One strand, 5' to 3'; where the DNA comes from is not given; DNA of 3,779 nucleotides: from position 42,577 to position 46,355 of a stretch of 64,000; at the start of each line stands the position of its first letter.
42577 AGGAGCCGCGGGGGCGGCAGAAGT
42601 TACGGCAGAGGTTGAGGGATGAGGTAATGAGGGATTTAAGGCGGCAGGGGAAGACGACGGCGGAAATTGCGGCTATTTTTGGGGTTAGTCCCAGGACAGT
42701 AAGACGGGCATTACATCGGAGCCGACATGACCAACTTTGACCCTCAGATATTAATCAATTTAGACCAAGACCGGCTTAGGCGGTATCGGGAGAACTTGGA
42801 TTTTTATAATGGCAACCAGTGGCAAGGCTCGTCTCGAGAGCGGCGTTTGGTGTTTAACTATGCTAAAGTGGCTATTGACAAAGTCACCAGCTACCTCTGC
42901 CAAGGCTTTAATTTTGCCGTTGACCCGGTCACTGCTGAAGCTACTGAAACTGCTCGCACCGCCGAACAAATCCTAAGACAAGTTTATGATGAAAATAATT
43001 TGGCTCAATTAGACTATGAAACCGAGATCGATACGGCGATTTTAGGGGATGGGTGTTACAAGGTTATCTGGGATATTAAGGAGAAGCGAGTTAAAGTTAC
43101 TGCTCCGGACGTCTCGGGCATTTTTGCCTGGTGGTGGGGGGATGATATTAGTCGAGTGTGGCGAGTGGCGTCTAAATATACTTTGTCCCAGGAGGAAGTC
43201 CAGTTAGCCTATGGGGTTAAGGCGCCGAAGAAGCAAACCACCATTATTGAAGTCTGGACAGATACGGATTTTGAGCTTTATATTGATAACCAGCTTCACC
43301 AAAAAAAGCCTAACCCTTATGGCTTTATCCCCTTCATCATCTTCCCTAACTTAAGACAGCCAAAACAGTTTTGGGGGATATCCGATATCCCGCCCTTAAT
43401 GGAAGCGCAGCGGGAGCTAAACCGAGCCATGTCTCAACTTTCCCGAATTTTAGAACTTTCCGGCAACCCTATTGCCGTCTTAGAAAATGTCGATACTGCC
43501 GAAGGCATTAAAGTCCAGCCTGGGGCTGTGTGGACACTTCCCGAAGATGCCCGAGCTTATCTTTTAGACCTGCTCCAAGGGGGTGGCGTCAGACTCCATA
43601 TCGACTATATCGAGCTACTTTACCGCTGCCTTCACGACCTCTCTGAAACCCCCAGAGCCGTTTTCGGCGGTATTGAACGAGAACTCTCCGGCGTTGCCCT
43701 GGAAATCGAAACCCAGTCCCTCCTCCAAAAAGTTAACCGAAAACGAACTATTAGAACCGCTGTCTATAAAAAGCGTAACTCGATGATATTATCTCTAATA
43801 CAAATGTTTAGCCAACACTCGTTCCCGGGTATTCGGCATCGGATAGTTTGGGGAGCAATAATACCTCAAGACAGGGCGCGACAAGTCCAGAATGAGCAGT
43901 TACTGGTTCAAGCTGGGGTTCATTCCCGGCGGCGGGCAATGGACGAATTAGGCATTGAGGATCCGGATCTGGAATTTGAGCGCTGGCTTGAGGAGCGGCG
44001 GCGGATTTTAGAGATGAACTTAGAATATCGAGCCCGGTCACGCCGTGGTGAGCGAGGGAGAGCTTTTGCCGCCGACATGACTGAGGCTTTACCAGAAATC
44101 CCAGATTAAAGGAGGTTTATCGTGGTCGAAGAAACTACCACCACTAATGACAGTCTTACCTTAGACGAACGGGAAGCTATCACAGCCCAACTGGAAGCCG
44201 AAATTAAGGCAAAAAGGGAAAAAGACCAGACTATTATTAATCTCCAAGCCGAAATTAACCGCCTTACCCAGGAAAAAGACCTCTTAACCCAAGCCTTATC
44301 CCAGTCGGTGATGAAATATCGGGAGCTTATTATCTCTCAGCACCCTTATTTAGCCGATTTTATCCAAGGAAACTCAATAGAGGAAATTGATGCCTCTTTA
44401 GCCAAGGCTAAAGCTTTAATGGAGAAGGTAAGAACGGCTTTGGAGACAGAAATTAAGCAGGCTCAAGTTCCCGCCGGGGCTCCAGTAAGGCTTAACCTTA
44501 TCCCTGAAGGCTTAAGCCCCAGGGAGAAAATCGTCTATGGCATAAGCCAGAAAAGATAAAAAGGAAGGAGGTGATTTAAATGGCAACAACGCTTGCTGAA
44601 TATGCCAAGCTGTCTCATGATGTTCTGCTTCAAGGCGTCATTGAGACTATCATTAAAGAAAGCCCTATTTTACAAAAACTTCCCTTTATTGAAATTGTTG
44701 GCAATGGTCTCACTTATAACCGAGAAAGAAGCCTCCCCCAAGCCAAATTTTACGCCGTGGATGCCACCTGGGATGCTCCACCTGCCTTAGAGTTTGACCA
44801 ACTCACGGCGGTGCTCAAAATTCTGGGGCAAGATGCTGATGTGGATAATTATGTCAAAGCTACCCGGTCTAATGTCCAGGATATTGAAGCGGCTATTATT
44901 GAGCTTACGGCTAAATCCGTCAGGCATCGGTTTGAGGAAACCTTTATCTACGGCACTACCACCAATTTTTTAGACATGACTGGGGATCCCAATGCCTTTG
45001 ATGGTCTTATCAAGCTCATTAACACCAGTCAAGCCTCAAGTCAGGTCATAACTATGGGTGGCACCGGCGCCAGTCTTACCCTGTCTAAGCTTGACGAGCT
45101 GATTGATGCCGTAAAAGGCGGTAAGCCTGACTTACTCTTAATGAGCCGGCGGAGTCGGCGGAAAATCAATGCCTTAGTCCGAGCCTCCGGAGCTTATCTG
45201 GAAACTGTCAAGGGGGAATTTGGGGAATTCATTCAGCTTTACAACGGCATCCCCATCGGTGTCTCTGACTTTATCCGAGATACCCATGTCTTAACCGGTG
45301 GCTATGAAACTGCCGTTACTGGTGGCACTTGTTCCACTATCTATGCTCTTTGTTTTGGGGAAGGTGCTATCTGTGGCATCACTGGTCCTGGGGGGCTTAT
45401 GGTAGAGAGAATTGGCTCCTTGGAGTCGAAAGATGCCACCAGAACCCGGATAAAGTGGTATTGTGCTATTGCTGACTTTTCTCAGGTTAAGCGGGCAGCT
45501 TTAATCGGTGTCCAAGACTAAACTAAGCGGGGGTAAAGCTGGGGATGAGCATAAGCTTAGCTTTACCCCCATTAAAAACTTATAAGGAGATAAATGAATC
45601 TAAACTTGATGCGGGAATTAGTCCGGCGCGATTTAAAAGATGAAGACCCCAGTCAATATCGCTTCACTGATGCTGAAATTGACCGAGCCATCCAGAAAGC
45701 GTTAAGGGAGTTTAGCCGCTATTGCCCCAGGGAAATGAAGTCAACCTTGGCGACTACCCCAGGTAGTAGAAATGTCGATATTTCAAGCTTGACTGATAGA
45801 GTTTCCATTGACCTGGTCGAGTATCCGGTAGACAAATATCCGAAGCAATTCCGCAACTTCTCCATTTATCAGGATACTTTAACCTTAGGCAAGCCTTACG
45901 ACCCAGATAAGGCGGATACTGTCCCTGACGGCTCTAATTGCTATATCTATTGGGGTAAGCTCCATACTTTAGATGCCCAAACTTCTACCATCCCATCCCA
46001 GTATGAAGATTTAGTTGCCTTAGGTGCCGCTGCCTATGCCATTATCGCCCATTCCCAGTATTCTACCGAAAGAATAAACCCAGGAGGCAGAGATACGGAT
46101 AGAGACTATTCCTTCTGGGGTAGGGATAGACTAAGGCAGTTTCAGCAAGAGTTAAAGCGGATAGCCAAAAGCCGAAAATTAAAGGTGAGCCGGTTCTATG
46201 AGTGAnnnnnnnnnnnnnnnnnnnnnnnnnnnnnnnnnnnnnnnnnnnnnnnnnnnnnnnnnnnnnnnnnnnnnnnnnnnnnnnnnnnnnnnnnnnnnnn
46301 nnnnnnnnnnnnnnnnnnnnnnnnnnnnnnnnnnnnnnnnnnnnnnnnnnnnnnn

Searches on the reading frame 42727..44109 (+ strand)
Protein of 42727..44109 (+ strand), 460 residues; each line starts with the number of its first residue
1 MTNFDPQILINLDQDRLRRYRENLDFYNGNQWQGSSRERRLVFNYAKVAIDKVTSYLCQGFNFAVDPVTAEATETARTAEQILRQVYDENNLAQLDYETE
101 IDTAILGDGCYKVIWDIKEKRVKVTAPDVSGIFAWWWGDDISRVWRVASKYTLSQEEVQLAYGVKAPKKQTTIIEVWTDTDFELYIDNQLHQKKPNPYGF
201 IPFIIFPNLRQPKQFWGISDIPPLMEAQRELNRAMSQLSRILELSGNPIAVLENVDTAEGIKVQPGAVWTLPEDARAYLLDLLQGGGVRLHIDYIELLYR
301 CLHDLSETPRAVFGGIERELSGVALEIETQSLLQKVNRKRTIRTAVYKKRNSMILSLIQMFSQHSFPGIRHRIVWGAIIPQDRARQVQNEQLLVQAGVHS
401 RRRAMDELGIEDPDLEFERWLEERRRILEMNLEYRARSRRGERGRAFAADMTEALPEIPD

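Call 9: search_protein_families(library=pfam, proteins=[window:42727-44109:+], max_evalue=0.01)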
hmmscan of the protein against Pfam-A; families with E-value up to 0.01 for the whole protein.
window:42727-44109:+ (460 aa): 3 families
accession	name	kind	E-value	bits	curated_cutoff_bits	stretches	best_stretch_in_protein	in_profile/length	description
PF05133.19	SPP1_portal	-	8.8e-26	91.2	25.5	1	9-427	4-413/416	Phage portal protein, SPP1 Gp6-like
PF16510.12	P22_portal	-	3.9e-09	36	26.1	1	13-117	11-123/594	Phage P22-like portal protein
PF23899.1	SU10_portal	-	3.7e-05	22.8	30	0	22-122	26-133/593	Phage SU10 portal protein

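Call 10: search_protein_families(library=phrogs, proteins=[window:42727-44109:+], max_evalue=0.01)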
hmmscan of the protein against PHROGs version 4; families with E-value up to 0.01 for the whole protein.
window:42727-44109:+ (460 aa): 7 families
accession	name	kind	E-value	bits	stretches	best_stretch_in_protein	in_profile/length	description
phrog_64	-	head and packaging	2.2e-38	133.1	1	6-430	75-501/547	portal protein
phrog_104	-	head and packaging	9.6e-15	55.2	1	10-432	48-473/550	portal protein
phrog_156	-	head and packaging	3.5e-13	49.8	2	17-174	30-202/681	portal protein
phrog_533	-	head and packaging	1e-11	45.1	2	8-129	23-148/495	portal protein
phrog_332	-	connector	2.3e-07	30.6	1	189-274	251-335/560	head-tail adaptor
phrog_1216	-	head and packaging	5.2e-07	29.6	1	192-231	330-371/714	portal protein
phrog_25009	-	unknown function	0.0028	17.4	1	14-54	201-241/431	-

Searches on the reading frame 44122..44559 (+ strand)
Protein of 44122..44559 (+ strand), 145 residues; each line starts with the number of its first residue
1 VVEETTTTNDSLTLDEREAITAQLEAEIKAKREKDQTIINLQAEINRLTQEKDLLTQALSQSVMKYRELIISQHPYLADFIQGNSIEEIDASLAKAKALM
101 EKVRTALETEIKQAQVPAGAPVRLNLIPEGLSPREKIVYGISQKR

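Call 9: search_protein_families(library=pfam, proteins=[window:44122-44559:+], max_evalue=0.01)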
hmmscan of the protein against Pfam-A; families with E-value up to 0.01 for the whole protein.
window:44122-44559:+ (145 aa): 3 families
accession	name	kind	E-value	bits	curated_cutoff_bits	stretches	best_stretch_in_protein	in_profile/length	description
PF13747.11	DUF4164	-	4e-05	24.4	27.2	1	18-69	14-65/89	Domain of unknown function (DUF4164)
PF16454.10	PI3K_P85_iSH2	-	0.0055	16.8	31.5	1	15-68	102-155/161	Phosphatidylinositol 3-kinase regulatory subunit P85 inter-SH2 domain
PF24945.1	DUF7759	-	0.0082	16.3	27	1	8-112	3-107/109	Domain of unknown function (DUF7759)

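Call 10: search_protein_families(library=phrogs, proteins=[window:44122-44559:+], max_evalue=0.01)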
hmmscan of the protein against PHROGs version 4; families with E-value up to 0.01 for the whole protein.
window:44122-44559:+ (145 aa): 0 families

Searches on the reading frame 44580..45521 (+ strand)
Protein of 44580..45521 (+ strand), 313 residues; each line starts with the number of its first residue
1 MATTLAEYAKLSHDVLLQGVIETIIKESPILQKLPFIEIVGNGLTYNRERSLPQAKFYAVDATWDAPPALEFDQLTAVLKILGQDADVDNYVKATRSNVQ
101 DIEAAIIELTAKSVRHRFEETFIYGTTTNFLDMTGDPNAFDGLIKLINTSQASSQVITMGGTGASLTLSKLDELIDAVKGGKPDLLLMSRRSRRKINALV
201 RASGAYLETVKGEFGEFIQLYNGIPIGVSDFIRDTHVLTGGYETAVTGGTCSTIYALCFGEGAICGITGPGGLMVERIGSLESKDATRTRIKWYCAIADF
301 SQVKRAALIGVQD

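Call 9: search_protein_families(library=pfam, proteins=[window:44580-45521:+], max_evalue=0.01)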
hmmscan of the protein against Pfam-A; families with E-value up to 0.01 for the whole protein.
window:44580-45521:+ (313 aa): 3 families
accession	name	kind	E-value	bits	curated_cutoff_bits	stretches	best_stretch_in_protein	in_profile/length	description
PF17236.8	SU10_MCP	-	5.1e-08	33.2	24.1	1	75-222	76-220/292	SU10 major capsid protein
PF05065.19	Phage_capsid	-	5.6e-07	29.7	24.2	1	18-234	11-215/280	Phage capsid family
PF20911.3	GP7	-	0.00025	20.4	27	1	19-167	8-154/313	Major capsid protein GP7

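Call 10: search_protein_families(library=phrogs, proteins=[window:44580-45521:+], max_evalue=0.01)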
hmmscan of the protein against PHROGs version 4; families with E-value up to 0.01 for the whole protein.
window:44580-45521:+ (313 aa): 4 families
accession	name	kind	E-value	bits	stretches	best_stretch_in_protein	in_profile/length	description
phrog_212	-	head and packaging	4.4e-61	207.9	1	1-309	4-291/301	major head protein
phrog_31318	-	unknown function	9.7e-24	84.8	1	167-311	2-144/147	-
phrog_752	-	head and packaging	0.0069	16.3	1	72-174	107-202/475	major head protein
phrog_10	-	head and packaging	0.0085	16.1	0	17-207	374-549/752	major head protein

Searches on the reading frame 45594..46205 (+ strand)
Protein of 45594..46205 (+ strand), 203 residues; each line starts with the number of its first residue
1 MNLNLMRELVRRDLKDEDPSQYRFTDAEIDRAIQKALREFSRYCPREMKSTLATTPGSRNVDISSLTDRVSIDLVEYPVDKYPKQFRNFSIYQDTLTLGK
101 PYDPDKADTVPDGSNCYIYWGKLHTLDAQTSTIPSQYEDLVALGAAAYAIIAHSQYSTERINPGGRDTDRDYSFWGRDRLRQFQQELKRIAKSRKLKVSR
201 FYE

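Call 9: search_protein_families(library=pfam, proteins=[window:45594-46205:+], max_evalue=0.01)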
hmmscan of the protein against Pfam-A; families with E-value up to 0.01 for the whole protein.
window:45594-46205:+ (203 aa): 1 family
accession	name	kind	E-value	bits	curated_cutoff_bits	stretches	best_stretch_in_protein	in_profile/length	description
PF24175.2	SU10_adaptor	-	1e-05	26.5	27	1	4-152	4-158/194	SU10 adaptor protein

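Call 10: search_protein_families(library=phrogs, proteins=[window:45594-46205:+], max_evalue=0.01)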
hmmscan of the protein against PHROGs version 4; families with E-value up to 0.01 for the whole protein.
window:45594-46205:+ (203 aa): 0 families
